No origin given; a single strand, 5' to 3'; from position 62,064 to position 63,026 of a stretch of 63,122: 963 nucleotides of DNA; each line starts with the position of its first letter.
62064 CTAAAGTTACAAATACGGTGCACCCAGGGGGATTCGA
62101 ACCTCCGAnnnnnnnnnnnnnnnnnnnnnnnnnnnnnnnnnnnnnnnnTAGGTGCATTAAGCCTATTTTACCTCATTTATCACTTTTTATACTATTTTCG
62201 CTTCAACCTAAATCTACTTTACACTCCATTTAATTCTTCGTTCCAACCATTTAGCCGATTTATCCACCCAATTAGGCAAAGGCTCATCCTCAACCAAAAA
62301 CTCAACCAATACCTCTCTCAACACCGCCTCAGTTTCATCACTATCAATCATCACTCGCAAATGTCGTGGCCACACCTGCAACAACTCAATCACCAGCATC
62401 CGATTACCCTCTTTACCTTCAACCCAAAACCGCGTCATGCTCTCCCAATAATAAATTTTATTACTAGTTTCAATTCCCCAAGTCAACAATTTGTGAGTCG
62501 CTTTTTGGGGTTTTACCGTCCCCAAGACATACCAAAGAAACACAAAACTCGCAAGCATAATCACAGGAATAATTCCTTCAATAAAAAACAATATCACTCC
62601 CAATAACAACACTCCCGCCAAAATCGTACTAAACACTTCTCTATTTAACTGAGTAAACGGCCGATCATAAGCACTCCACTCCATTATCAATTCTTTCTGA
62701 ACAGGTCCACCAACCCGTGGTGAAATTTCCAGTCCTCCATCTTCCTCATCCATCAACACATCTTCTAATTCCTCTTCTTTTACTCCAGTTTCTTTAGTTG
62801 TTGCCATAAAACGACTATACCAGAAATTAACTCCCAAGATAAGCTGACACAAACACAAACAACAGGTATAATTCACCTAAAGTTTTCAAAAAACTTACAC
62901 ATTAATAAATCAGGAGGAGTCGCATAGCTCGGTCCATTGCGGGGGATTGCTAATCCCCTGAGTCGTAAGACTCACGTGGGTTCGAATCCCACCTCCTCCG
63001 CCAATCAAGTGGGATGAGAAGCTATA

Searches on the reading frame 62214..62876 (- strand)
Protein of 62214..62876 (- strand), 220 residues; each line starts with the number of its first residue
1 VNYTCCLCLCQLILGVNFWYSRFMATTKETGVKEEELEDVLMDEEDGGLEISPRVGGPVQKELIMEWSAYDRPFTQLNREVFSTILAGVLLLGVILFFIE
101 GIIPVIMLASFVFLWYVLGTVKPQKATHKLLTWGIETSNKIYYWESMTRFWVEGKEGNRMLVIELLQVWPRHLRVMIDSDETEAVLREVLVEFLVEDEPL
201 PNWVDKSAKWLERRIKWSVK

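Call 7: search_protein_families(library=pfam, proteins=[window:62214-62876:-], max_evalue=0.01)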
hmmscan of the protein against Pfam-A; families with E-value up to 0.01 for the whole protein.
window:62214-62876:- (220 aa): 0 families

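Call 11: find_encoding_contigs(protein=window:62214-62876:-, flank=10000, max_places=10)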
Protein window:62214-62876:- (220 aa): no gene with exactly this product is on record in the collection.

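Call 27: search_protein_families(library=ncbifam, proteins=[window:62214-62876:-], max_evalue=0.1)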
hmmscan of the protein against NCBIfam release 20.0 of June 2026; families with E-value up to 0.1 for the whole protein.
window:62214-62876:- (220 aa): 1 family
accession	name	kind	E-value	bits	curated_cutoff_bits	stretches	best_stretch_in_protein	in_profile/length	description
TIGR04154.1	archaeo_STT3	subfamily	0.092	11.1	450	0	71-128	181-238/831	oligosaccharyl transferase, archaeosortase A system-associated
